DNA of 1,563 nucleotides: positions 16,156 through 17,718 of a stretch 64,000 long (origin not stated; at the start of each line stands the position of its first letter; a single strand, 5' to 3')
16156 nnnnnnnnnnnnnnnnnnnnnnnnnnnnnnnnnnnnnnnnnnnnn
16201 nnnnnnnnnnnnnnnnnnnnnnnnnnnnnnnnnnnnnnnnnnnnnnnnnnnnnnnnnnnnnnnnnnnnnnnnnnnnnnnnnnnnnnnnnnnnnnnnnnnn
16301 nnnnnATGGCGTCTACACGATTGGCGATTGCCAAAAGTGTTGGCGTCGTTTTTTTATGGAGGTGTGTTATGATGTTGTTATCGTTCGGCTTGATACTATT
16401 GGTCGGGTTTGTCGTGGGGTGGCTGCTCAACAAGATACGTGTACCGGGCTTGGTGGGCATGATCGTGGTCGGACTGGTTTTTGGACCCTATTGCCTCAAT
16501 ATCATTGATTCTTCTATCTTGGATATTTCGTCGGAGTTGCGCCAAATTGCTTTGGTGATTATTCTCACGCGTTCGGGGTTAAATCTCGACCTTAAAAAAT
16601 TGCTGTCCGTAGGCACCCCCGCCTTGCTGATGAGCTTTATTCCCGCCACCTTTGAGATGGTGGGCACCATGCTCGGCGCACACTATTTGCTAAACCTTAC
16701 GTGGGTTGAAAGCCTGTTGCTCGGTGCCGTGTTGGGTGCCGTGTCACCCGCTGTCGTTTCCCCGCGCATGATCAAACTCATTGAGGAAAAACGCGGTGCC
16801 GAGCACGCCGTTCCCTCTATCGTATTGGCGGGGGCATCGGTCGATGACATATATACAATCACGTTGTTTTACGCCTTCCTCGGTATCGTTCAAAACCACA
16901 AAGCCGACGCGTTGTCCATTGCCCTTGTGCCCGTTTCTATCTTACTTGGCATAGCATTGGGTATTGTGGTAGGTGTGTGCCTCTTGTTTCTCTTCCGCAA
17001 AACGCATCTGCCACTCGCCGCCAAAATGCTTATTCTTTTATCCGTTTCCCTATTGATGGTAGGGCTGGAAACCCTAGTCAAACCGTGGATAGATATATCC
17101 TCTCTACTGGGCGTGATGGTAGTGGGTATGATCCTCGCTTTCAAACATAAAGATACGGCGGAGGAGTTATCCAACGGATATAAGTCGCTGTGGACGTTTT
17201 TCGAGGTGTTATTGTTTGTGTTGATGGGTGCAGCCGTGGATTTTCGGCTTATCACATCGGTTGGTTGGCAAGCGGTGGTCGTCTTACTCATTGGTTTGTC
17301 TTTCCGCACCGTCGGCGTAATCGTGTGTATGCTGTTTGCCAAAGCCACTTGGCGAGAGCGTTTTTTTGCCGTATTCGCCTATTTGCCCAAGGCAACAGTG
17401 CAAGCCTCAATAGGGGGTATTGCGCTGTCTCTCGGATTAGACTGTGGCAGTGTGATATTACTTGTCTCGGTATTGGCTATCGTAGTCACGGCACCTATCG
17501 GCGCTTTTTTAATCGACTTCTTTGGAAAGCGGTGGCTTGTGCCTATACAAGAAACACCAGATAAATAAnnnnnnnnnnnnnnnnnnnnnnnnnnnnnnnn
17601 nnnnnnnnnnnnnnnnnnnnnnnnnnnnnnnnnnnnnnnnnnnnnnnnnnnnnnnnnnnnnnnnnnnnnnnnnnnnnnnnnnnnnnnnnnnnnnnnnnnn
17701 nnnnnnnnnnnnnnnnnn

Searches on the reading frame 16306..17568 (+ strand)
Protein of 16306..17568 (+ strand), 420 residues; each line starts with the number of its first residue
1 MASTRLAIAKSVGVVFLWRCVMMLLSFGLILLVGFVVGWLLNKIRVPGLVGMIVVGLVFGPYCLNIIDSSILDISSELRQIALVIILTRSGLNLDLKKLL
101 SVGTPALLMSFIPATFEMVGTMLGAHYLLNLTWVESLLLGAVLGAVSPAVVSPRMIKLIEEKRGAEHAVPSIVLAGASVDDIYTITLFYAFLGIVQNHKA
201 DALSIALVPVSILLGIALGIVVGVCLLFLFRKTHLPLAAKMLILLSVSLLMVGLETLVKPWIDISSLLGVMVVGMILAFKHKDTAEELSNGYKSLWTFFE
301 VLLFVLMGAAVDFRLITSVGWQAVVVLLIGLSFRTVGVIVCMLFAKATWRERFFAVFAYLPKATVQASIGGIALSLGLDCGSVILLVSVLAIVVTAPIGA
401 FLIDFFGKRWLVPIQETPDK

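Call 50: search_protein_families(library=pfam, proteins=[window:16306-17568:+], max_evalue=0.001)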
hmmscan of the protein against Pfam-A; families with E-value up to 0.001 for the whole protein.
window:16306-17568:+ (420 aa): 1 family
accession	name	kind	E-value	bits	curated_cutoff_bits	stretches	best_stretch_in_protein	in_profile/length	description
PF00999.27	Na_H_Exchanger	-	6.8e-45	154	26.2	1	34-401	4-367/375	Sodium/hydrogen exchanger, transmembrane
